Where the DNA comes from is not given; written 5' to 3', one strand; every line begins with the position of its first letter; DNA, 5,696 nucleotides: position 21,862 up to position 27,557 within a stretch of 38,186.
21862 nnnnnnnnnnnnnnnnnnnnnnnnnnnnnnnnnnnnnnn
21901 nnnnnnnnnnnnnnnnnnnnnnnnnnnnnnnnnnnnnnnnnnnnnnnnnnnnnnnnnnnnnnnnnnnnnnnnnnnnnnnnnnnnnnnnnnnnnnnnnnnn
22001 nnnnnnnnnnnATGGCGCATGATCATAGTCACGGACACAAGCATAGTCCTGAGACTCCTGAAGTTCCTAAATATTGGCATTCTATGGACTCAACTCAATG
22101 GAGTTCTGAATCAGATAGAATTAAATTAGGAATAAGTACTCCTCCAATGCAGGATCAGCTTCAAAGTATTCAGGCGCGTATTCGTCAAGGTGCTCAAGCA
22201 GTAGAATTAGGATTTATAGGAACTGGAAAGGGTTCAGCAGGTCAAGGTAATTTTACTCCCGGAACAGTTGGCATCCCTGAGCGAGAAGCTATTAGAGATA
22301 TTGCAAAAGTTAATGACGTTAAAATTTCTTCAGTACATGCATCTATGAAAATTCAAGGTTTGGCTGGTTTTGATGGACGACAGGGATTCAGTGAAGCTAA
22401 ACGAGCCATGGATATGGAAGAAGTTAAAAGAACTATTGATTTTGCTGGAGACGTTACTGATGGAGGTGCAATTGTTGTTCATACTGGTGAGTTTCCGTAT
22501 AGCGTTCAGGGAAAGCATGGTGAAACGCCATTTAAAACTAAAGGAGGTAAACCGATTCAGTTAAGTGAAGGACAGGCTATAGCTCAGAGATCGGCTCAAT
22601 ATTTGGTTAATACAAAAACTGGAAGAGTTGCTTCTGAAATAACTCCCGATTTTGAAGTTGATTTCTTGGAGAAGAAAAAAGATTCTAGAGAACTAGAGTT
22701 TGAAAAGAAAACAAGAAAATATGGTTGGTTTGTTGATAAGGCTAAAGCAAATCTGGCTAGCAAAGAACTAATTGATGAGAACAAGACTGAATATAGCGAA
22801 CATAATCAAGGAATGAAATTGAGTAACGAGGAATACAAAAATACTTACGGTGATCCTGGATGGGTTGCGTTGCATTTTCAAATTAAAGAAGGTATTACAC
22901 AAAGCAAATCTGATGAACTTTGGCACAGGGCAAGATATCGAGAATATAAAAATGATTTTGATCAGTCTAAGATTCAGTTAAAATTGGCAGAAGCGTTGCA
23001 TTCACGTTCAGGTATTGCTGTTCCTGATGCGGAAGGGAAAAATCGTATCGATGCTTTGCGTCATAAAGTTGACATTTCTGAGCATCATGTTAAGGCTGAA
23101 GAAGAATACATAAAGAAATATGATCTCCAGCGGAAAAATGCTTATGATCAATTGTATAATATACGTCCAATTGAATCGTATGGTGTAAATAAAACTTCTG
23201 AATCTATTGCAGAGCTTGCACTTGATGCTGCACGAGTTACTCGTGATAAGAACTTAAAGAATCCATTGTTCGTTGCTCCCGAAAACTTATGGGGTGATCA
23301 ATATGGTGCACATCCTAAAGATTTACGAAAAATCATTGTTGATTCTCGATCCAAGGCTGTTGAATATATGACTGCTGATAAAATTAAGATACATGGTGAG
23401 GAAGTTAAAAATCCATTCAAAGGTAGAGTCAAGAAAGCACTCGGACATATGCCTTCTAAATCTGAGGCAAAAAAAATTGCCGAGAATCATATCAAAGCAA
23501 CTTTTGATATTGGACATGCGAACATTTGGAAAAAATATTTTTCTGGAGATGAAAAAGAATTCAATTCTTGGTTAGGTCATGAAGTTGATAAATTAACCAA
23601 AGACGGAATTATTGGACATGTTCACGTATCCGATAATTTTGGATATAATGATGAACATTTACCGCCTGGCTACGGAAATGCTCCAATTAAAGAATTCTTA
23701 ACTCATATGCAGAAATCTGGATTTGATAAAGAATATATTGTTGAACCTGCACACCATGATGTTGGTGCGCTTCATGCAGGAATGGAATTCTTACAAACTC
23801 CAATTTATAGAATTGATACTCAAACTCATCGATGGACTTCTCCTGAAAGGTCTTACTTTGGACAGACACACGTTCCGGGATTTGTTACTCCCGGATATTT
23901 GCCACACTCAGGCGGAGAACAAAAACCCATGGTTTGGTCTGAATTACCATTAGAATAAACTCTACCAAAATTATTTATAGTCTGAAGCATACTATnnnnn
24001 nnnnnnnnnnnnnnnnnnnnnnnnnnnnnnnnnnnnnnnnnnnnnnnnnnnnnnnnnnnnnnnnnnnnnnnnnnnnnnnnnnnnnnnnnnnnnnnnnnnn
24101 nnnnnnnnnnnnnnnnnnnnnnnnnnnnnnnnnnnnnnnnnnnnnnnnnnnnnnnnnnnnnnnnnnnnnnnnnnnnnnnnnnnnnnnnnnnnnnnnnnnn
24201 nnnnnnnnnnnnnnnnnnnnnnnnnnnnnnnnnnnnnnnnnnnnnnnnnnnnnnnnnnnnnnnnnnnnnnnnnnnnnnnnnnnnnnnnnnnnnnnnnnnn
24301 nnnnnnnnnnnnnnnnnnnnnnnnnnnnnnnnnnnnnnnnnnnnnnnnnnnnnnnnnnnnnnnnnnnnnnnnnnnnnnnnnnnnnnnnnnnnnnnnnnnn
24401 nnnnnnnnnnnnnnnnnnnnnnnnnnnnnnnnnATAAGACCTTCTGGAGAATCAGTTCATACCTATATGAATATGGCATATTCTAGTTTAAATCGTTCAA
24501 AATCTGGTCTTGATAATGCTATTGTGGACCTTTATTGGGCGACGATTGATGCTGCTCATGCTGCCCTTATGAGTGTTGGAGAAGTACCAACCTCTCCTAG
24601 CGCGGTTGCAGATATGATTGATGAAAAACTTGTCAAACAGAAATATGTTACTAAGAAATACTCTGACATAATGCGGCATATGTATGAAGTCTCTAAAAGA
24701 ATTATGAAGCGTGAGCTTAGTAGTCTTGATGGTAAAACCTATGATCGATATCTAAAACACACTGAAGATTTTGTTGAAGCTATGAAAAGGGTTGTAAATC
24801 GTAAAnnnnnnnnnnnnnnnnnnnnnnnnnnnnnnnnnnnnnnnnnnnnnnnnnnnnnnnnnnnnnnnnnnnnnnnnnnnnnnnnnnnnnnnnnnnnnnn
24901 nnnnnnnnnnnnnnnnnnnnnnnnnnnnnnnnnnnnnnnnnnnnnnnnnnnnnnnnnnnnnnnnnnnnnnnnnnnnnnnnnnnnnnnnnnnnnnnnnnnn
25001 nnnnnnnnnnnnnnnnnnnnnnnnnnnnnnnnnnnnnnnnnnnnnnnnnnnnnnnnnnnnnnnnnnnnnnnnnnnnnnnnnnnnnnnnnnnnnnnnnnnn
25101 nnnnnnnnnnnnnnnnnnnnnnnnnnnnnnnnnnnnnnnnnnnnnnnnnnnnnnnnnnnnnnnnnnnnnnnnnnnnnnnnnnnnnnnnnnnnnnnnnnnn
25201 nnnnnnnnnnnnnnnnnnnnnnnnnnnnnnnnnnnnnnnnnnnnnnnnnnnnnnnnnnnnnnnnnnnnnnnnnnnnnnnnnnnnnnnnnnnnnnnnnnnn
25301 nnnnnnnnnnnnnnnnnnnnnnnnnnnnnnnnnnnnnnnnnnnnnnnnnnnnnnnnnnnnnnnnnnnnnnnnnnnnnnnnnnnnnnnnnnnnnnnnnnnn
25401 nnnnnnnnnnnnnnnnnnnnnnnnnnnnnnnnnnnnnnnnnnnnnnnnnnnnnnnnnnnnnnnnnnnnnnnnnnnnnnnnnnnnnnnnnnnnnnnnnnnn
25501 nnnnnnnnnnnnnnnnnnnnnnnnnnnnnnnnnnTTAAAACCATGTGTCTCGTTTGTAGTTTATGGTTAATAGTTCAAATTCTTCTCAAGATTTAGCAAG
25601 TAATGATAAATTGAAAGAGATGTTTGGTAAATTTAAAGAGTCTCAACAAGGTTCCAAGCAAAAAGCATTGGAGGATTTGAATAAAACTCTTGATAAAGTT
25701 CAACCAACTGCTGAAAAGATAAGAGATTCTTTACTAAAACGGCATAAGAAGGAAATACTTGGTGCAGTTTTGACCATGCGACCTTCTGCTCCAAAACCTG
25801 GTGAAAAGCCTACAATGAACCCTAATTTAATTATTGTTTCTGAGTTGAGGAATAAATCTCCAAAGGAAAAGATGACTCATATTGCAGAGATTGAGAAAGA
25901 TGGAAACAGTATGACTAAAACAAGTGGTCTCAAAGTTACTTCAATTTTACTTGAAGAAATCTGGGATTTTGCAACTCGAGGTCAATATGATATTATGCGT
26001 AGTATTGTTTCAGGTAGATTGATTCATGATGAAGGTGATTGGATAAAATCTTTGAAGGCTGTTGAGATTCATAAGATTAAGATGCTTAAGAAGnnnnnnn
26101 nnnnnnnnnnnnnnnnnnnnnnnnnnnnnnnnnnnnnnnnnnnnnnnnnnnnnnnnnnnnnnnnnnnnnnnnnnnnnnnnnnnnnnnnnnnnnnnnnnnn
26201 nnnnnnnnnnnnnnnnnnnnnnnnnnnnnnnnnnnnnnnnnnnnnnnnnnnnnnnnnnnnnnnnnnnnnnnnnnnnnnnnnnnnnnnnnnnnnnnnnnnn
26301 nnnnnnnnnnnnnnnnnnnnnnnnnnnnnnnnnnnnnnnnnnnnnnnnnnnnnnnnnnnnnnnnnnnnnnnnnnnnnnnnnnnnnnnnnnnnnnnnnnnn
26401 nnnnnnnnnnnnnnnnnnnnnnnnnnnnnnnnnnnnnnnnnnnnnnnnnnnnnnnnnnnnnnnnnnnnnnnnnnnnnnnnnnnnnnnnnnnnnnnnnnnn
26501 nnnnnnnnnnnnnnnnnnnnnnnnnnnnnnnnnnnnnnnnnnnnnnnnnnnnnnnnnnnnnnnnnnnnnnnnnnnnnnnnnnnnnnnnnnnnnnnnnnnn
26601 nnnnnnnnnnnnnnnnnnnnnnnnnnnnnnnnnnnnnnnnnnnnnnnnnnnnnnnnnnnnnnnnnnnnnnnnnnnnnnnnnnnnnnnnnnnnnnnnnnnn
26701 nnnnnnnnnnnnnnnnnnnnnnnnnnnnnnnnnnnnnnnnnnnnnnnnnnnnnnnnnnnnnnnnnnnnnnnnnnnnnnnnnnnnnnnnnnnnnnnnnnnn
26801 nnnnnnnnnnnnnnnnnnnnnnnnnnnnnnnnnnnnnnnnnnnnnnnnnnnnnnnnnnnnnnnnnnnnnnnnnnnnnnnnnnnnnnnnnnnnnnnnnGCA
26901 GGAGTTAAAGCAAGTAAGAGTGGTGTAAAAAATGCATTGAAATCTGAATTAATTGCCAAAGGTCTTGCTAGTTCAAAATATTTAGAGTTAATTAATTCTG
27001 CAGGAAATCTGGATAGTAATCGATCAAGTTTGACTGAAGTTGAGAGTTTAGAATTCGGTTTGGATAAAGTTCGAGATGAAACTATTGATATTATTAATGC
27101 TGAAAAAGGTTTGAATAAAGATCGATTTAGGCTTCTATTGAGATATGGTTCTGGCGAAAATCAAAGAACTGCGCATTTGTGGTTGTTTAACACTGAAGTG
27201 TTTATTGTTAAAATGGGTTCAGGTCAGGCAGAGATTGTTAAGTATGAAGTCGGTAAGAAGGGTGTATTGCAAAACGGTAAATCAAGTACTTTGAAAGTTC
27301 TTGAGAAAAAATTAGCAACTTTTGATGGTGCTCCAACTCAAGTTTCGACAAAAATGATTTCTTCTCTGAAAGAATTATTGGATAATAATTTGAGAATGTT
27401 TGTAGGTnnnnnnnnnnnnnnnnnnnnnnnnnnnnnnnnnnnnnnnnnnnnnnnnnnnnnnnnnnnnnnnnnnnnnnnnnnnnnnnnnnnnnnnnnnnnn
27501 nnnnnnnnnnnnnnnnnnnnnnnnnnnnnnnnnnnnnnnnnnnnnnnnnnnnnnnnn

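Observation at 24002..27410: Paired paralogous NTase-HEPN fusion proteins, one with tandem degenerate plus intact NTase modules, bracketing an antisense acidic protein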

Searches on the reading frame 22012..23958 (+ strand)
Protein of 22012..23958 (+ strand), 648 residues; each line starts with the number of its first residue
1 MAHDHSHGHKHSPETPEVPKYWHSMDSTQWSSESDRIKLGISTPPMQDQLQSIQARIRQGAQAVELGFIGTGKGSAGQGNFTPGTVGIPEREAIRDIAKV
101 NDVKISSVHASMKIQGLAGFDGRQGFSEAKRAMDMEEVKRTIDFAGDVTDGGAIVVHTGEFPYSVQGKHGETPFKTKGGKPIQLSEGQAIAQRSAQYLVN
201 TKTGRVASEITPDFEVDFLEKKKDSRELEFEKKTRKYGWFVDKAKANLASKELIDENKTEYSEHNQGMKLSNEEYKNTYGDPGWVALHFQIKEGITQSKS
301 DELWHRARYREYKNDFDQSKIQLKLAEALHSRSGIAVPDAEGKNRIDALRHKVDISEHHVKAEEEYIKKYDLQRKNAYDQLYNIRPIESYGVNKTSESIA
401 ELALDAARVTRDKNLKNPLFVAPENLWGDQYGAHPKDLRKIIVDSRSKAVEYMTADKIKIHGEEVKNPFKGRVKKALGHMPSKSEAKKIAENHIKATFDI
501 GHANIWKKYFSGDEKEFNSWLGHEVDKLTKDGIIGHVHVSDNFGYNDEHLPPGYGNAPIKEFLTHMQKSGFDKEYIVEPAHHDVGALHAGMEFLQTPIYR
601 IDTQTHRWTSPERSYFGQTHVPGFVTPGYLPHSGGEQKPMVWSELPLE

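Call 3: search_protein_families(library=pfam, proteins=[window:22012-23958:+], max_evalue=1)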
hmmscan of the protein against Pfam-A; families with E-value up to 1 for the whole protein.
window:22012-23958:+ (648 aa): 1 family
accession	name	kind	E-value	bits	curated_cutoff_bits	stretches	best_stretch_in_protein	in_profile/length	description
PF01261.30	AP_endonuc_2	-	2.1e-15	57.5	31.1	2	409-594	74-246/249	Xylose isomerase-like TIM barrel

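Call 5: search_protein_families(library=ncbifam, proteins=[window:22012-23958:+], max_evalue=1)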
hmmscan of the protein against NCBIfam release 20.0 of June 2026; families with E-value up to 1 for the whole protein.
window:22012-23958:+ (648 aa): 1 family
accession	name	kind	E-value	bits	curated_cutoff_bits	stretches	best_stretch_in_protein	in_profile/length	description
NF007360.0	PRK09856.1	equivalog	0.00032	20.3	305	1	534-578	203-247/276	fructoselysine 3-epimerase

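Call 73: search_solved_structures(query=window:22012-23958:+, max_evalue=1)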
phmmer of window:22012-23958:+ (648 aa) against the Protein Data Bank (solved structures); distinct sequences matched with E-value up to 1: 1.
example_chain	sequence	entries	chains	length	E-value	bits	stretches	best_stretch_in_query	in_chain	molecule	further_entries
3wqo_A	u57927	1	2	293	4.2e-07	32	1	476-578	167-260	Uncharacterized protein MJ1311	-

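Call 85: search_protein_families(library=padloc, proteins=[window:22012-23958:+], max_evalue=0.1)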
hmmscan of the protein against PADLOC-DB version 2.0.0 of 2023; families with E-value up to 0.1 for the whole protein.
window:22012-23958:+ (648 aa): 0 families

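Call 90: search_solved_structures(query=A4, max_evalue=1)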
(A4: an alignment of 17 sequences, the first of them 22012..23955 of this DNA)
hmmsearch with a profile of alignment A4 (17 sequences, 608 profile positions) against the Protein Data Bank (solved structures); distinct sequences matched with E-value up to 1: 16.
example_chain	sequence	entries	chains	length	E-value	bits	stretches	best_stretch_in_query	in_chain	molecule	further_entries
3wqo_A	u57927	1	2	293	1.5e-10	43.9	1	450-553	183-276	Uncharacterized protein MJ1311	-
6wn6_A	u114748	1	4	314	0.0031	19.7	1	491-558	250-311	3-keto-D-glucoside 4-epimerase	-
8tsh_E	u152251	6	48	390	0.0093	18.1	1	232-405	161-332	Capsular biosynthesis protein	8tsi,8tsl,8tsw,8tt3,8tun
4pgl_A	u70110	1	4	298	0.091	14.8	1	492-542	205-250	D-tagatose 3-epimerase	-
2ou4_A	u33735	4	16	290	0.15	14.1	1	494-555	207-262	D-tagatose 3-epimerase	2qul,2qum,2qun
4xsl_A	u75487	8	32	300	0.16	14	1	494-555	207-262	D-tagatose 3-epimerase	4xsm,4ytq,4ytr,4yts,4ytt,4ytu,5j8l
4q7i_A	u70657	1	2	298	0.23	13.5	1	492-542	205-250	D-tagatose 3-epimerase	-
7v1k_A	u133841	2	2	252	0.23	13.5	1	233-393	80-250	Isoform 2 of Nuclear autoantigenic sperm protein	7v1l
5xau_C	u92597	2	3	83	0.3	13.1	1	312-371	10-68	Laminin subunit gamma-1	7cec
4kw2_A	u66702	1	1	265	0.33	13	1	509-559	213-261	Uncharacterized protein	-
5xgj_B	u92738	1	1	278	0.42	12.6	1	235-368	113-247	Phosphatidylinositol 3-kinase regulatory subunit alpha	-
7tz7_B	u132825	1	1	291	0.88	11.6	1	234-368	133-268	Isoform 3 of Phosphatidylinositol 3-kinase regulatory subunit alpha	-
4zop_B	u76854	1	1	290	0.89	11.6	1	234-368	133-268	Phosphatidylinositol 3-kinase regulatory subunit alpha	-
4ilo_A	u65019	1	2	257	0.96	11.5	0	233-357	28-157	CT398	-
3qni_A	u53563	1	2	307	0.97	11.4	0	207-367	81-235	Protein kinase C and casein kinase substrate in neurons protein 1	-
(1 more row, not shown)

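Call 106: search_protein_families(library=ncbifam, alignment_id=A4, max_evalue=1)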
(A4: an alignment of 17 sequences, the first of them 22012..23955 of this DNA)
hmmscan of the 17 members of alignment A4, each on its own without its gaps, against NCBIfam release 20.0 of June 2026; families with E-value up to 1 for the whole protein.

A. member 1, window:22012-23955:+ (648 aa): 1 family
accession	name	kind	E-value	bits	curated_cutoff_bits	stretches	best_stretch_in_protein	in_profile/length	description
NF007360.0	PRK09856.1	equivalog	0.00032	20.3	305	1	534-578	203-247/276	fructoselysine 3-epimerase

B. families by the number of members that match (of 17 scanned): 15 families
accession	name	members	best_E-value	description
NF007360.0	PRK09856.1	17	3.7e-06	fructoselysine 3-epimerase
TIGR03234.1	OH-pyruv-isom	10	6.5e-07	hydroxypyruvate isomerase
NF009688.0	PRK13209.1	2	0.017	L-ribulose-5-phosphate 3-epimerase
TIGR04334.1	rSAM_Clo7bot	1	0.0006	radical SAM/SPASM domain Clo7bot peptide maturase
NF041099.2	keto_glucon_epim_IolO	1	0.007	5-keto-L-gluconate epimerase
TIGR03719.1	ABC_ABC_ChvD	1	0.021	energy-dependent translational throttle protein EttA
TIGR04523.1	Mplasa_alph_rch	1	0.055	helix-rich protein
NF045745.1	MPN262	1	0.072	MPN262 family protein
NF049845.1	Xre_ParS_antitoxin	1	0.084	type II RES/Xre toxin-antitoxin system antitoxin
TIGR03929.1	T7_esaA_Nterm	1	0.095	type VII secretion protein EsaA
NF045906.1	LysophlipPlaALeg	1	0.12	GDSL family lysophospholipase PlaA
TIGR01978.1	sufC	1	0.12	Fe-S cluster assembly ATPase SufC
TIGR00439.2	FtsX_Gneg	1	0.13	permease-like cell division protein FtsX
NF033474.1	DivGenRetAVD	1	0.15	diversity-generating retroelement protein Avd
NF041793.1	ORF56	1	0.22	ORF56 family plasmid copy control protein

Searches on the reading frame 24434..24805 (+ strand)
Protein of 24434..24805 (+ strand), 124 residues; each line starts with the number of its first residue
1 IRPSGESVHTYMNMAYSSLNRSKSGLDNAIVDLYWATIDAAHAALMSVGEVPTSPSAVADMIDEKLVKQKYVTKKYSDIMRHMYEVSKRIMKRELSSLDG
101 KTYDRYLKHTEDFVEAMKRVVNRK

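Call 50: search_protein_families(library=pfam, proteins=[window:24434-24805:+], max_evalue=10)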
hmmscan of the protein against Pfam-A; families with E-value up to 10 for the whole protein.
window:24434-24805:+ (124 aa): 0 families

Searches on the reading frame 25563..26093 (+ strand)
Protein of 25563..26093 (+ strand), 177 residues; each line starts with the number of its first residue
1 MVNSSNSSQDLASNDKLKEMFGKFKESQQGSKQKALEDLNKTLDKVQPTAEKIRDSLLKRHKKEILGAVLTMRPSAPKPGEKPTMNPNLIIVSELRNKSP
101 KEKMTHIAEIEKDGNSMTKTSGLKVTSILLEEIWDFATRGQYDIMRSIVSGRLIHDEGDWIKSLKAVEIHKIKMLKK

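Call 50: search_protein_families(library=pfam, proteins=[window:25563-26093:+], max_evalue=10)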
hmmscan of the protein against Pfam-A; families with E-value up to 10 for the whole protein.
window:25563-26093:+ (177 aa): 5 families
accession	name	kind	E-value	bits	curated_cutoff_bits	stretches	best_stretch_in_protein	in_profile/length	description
PF03763.18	Remorin_C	-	0.0078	16.4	29.7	1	15-67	38-90/107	Remorin, C-terminal region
PF15556.11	Zwint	-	0.027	14.4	29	1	16-122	138-242/252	ZW10 interactor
PF25360.1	TPR_ATM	-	0.027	14.3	27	1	25-84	62-120/200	ATM-like, TPR repeats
PF19383.4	DUF5958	-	0.037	14.8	23.6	1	9-61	11-60/125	Family of unknown function (DUF5958)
PF06771.16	Desmo_N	-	0.081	13.7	25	1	59-107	37-89/97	Viral Desmoplakin N-terminus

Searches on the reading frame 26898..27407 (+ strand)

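Call 50: search_protein_families(library=pfam, proteins=[window:26898-27407:+], max_evalue=10)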
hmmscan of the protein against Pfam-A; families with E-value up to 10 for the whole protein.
window:26898-27407:+ (170 aa): 1 family
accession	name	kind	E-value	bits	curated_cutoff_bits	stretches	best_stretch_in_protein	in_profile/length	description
PF17573.8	GA-like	-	0.045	14.1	25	1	11-35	12-36/50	GA-like domain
